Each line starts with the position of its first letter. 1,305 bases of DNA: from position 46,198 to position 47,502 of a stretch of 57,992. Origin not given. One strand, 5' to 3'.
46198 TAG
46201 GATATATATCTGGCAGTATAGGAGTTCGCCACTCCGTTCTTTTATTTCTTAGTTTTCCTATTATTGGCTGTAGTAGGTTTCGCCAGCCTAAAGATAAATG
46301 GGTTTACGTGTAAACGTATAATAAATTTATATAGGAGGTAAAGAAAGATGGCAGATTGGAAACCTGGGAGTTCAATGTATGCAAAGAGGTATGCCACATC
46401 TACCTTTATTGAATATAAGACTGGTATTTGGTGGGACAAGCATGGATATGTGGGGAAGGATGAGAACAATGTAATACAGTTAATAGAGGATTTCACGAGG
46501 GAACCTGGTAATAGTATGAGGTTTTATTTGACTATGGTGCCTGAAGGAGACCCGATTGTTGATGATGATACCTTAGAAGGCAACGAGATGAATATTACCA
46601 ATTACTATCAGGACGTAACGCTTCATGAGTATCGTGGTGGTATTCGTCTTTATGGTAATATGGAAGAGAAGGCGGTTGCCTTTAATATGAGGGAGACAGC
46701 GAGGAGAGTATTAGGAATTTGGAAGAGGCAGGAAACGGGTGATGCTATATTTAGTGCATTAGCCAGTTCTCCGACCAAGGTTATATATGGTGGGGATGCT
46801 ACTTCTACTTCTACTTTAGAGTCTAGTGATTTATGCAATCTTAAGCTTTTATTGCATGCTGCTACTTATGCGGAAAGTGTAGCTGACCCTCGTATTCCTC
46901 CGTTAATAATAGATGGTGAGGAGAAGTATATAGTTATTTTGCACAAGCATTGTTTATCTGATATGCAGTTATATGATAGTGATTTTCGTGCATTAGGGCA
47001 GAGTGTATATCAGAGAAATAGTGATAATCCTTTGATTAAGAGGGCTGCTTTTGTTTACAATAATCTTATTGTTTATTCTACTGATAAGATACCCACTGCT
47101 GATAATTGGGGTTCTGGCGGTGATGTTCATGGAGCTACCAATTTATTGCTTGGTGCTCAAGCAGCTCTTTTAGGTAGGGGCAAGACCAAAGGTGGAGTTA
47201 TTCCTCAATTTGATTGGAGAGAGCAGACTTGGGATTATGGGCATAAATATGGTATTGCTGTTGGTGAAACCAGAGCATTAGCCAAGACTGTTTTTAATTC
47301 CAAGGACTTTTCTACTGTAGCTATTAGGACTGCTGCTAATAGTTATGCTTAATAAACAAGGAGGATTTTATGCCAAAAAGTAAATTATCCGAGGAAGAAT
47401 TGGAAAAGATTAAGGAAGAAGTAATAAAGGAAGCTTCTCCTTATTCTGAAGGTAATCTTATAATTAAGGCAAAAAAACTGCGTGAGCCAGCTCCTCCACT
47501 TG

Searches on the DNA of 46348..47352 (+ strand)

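Call 39: search_rna_families(sources=[L015, L018], threshold=evalue, max_evalue=1, show_alignments=3)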
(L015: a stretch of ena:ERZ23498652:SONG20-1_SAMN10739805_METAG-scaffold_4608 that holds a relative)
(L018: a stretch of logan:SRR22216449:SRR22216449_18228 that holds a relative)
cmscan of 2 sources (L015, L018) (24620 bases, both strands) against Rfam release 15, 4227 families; matches with E-value up to 1: 2.
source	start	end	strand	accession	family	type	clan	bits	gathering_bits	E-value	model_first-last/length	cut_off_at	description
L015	6462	6538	+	RF02996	int-alpA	Gene; sRNA;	-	39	35.8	6.2e-05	1-71/71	no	int-alpA RNA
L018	6997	7068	+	RF02996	int-alpA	Gene; sRNA;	-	29.6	35.8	0.017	1-71/71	no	int-alpA RNA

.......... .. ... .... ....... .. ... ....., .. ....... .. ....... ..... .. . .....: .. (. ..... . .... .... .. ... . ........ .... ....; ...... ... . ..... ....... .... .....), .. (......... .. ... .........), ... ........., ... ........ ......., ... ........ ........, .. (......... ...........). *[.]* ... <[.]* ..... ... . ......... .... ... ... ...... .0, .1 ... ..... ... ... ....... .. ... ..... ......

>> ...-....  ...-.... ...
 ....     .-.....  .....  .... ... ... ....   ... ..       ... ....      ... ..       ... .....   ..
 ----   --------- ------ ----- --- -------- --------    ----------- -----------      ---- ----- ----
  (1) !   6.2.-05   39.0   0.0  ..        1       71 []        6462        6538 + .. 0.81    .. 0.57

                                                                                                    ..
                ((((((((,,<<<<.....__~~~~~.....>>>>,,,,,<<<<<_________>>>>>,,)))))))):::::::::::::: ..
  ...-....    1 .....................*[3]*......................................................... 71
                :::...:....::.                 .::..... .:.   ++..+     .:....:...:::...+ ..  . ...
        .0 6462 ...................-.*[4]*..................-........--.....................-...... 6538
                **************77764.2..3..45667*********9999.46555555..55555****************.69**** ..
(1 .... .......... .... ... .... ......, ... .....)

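Call 48: build_rna_model(alignment_id=A6, structure=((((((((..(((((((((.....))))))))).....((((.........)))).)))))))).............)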
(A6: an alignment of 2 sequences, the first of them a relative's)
Model R1 built from alignment A6 (2 sequences, 77 columns); structure: as given.
model positions 77; base pairs 21; branch points 1; effective number of sequences 1.02; information 0.734 bits per position. Calibrated on 0.2 Mb of random sequence (short: E-values are rough).
structure used (alignment columns):
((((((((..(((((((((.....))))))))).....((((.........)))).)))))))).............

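Call 49: search_with_rna_model(model_id=R1, sources=[window, L010, L015, L016, L018, L019, L020, L021, L022, L023, L024, L025, L026, L027, L028, L029, L030, L031, L032, L033, L034, L035, L036, L037, L038, L039, L040, L041, L042, L043, L044, L045, L046, L047, L048, L049, L050, L051, L052, L053, L054, L055, L056, L057, L058, L059, L060, L061, L062, L063, L064, L065, L066, L067, L068, L069, L070, L071, L072, L073, L074, L075, L076, L077, L078, L079, L080, L081, L082, L083, L084, L085, L086, L087, L088, L089, L090, L091, L092, L093, L094, L095, L096, L097, L098, L099], max_evalue=10, make_alignment=true, show_alignments=0)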
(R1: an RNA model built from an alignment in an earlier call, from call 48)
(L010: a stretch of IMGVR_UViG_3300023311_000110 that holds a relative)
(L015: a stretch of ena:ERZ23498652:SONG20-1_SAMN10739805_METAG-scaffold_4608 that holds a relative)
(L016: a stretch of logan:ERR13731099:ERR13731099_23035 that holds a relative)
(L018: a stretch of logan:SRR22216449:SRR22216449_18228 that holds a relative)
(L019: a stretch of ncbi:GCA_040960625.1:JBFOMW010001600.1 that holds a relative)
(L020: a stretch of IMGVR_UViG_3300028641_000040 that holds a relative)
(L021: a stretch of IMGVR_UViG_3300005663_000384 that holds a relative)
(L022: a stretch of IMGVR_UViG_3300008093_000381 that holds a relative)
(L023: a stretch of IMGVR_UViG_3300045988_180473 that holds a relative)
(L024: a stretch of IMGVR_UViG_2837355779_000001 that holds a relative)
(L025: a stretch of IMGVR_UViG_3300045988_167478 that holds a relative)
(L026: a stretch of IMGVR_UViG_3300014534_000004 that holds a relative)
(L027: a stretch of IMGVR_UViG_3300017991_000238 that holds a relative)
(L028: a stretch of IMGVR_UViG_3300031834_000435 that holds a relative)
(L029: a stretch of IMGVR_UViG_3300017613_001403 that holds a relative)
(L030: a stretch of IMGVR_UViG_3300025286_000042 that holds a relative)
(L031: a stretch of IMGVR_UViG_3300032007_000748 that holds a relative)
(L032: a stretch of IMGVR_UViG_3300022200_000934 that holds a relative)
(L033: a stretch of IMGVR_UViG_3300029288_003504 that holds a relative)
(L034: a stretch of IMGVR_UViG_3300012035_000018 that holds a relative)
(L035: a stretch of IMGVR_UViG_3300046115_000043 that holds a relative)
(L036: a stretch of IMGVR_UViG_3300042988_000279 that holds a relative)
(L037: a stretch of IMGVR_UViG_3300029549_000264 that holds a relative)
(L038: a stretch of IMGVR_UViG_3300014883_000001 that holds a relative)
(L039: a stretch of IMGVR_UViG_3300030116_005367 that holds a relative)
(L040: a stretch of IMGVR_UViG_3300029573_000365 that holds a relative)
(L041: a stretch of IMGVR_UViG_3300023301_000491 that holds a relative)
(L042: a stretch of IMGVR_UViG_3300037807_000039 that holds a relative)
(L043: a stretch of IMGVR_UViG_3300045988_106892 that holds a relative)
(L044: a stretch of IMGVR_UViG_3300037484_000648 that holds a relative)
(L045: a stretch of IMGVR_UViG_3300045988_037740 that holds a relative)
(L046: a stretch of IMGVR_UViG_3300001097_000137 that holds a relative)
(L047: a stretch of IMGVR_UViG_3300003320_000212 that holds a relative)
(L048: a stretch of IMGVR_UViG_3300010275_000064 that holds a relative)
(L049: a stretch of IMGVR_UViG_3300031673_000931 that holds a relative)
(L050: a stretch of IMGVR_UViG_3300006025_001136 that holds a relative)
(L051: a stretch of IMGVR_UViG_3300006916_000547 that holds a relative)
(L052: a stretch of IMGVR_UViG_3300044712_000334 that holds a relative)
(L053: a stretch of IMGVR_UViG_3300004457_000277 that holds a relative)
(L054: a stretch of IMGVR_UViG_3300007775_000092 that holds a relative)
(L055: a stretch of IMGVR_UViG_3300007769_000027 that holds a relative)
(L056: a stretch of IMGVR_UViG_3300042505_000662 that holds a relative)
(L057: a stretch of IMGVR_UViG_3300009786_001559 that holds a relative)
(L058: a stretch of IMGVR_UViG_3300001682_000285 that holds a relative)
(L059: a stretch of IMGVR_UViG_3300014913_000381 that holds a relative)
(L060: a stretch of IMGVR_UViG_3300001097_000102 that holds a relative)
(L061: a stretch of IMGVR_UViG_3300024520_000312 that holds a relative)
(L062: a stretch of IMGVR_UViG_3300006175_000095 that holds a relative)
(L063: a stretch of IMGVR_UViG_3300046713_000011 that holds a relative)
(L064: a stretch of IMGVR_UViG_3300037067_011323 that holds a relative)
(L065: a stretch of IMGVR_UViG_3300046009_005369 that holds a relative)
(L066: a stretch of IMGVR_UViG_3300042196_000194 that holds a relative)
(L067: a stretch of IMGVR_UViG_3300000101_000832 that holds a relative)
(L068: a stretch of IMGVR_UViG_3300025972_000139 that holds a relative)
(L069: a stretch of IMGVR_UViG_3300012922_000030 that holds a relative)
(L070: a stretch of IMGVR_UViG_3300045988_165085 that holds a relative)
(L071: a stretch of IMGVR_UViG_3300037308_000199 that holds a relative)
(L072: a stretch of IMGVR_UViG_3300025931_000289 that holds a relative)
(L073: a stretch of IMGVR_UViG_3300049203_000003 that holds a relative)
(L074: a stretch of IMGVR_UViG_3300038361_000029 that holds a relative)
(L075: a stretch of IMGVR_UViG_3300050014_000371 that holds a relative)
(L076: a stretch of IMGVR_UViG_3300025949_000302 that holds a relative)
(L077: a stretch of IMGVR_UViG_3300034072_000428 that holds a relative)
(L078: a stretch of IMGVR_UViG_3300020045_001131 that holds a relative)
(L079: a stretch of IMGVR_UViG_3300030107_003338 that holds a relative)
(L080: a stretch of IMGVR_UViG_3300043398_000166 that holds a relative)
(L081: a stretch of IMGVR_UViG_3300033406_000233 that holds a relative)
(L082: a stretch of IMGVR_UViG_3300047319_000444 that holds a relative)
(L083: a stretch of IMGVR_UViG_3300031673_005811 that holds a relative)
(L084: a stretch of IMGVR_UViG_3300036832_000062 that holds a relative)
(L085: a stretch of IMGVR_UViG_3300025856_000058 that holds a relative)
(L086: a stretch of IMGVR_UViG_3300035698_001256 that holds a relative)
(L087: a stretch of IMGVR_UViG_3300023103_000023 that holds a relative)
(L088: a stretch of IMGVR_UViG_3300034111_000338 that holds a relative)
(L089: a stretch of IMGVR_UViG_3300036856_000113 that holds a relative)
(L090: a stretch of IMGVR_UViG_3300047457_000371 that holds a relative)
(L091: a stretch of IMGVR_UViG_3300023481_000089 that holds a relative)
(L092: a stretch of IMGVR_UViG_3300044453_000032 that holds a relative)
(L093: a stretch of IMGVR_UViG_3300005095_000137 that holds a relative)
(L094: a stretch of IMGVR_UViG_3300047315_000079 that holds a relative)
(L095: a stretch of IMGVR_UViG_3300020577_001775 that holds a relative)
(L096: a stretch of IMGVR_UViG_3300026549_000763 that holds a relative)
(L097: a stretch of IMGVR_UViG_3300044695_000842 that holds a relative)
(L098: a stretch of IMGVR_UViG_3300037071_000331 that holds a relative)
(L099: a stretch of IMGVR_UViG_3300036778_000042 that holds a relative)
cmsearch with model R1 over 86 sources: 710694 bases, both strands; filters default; matches with E-value up to 10: 8.
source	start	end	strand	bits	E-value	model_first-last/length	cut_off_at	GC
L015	6462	6538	+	111.9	9.3e-29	1-77/77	no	0.57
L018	6997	7068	+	43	4.3e-09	1-77/77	no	0.62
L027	4995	5072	+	42.9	4.5e-09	1-77/77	no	0.62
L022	4995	5075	+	35.7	5.1e-07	1-77/77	no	0.59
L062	3933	3979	+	12.1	2.7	1-77/77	no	0.53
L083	2203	2265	+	11.6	3.9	1-77/77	no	0.57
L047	152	182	+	10.8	6.4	1-77/77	no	0.61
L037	547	625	-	10.4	8.4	1-77/77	no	0.51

Alignment A7: 8 matches aligned to the model, 104 columns, each read 5' to 3' on its own strand. Consensus structure (alignment columns), stored with it:
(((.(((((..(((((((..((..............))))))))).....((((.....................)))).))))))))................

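Call 56: search_with_rna_model(model_id=R1, sources=[L015, L018, L022, L027], max_evalue=0.0001, make_alignment=true, show_alignments=0)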
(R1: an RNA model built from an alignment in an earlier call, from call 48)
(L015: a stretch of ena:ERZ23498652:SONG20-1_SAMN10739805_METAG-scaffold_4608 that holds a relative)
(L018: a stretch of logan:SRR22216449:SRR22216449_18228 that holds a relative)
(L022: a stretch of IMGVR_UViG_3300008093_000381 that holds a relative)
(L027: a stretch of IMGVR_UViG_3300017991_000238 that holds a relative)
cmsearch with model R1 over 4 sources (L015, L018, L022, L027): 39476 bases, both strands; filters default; matches with E-value up to 0.0001: 4.
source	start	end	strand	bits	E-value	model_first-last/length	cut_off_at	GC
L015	6462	6538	+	111.9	5.2e-30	1-77/77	no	0.57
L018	6997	7068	+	43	2.4e-10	1-77/77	no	0.62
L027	4995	5072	+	42.9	2.5e-10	1-77/77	no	0.62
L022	4995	5075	+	35.7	2.8e-08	1-77/77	no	0.59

Alignment A8: 4 matches aligned to the model, 83 columns, each read 5' to 3' on its own strand. Consensus structure (alignment columns), stored with it:
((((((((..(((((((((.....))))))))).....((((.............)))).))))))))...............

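Call 58: search_with_rna_model(model_id=R1, sources=[L015, L018, L100, L101, L102, L103, L104, L105, L106, L107, L108, L109, L110, L111, L112, L113, L114, L115, L116, L117, L118, L119, L120, L121, L122, L123, L124], max_evalue=0.001, make_alignment=true, show_alignments=0)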
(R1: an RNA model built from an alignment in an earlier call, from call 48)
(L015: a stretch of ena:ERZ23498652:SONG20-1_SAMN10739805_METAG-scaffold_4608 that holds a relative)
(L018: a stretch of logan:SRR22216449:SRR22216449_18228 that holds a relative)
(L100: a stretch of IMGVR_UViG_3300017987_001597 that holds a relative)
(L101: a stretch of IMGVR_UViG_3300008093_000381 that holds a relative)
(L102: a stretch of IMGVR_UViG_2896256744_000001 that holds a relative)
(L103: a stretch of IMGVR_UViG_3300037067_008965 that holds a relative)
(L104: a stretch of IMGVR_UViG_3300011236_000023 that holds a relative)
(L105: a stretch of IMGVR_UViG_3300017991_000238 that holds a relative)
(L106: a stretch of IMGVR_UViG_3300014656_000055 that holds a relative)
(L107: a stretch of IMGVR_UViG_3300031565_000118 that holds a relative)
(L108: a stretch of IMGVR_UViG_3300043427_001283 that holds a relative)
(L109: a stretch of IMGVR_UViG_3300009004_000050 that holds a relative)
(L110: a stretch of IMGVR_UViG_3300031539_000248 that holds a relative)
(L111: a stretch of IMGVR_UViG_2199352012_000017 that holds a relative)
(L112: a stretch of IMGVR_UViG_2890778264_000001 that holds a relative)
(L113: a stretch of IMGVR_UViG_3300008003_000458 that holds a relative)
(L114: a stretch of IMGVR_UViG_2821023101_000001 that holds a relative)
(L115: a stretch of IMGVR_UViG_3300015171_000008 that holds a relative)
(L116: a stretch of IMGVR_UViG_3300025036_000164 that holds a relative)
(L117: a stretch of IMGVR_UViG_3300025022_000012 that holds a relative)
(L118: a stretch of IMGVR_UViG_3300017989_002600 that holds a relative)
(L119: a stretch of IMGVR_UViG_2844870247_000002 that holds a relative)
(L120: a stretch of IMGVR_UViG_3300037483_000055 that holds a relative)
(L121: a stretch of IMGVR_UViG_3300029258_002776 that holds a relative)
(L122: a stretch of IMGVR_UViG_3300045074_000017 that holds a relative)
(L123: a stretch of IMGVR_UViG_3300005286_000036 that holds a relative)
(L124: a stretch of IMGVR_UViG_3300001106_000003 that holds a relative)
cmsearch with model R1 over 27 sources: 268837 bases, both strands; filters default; matches with E-value up to 0.001: 15.
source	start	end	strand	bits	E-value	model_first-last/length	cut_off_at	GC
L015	6462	6538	+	111.9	3.5e-29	1-77/77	no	0.57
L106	9546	9624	-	43.5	1.1e-09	1-77/77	no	0.51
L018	6997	7068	+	43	1.6e-09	1-77/77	no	0.62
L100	2763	2840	-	42.9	1.7e-09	1-77/77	no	0.62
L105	3728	3805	-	42.9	1.7e-09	1-77/77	no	0.62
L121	4406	4483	+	42.9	1.7e-09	1-77/77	no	0.62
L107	4206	4283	+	41.6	4e-09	1-77/77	no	0.56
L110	3400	3477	-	41.6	4e-09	1-77/77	no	0.56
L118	1411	1496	-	35.7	1.9e-07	1-77/77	no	0.57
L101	813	893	-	35.7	1.9e-07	1-77/77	no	0.59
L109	5753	5833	+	35.7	1.9e-07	1-77/77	no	0.59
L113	2293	2373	+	35.7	1.9e-07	1-77/77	no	0.59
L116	823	903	-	35.7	1.9e-07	1-77/77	no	0.59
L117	1071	1151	+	35.7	1.9e-07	1-77/77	no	0.59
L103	7096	7178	+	26.4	8.6e-05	1-77/77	no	0.69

Alignment A9: 15 matches aligned to the model, 102 columns, each read 5' to 3' on its own strand. Consensus structure (alignment columns), stored with it:
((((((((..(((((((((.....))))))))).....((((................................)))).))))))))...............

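Call 60: build_rna_model(alignment_id=A9)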
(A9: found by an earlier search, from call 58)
Model R2 built from alignment A9 (15 sequences, 102 columns); structure: stored with the alignment.
model positions 77; base pairs 21; branch points 1; effective number of sequences 2.66; information 0.735 bits per position. Calibrated on 0.2 Mb of random sequence (short: E-values are rough).
structure used (alignment columns):
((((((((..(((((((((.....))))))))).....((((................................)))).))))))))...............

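Call 61: search_with_rna_model(model_id=R2, source=window, filters=off, max_evalue=10, show_alignments=3)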
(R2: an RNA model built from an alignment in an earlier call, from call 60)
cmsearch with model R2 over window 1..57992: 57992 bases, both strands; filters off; matches with E-value up to 10: 9.
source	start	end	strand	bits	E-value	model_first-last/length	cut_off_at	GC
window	49156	49228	+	14.4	0.12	1-77/77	no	0.32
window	44441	44475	-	12.6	0.35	1-77/77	no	0.37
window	436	485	+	12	0.48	1-77/77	no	0.38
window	38489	38524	-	9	2.8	1-77/77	no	0.22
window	49212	49257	-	8.8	3.1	1-77/77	no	0.28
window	46265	46302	+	7.8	5.7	1-77/77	no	0.47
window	49446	49503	+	7.1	8.5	1-77/77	no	0.34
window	15624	15668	-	7.1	8.5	1-77/77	no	0.36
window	1590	1659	+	7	9.1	1-77/77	no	0.29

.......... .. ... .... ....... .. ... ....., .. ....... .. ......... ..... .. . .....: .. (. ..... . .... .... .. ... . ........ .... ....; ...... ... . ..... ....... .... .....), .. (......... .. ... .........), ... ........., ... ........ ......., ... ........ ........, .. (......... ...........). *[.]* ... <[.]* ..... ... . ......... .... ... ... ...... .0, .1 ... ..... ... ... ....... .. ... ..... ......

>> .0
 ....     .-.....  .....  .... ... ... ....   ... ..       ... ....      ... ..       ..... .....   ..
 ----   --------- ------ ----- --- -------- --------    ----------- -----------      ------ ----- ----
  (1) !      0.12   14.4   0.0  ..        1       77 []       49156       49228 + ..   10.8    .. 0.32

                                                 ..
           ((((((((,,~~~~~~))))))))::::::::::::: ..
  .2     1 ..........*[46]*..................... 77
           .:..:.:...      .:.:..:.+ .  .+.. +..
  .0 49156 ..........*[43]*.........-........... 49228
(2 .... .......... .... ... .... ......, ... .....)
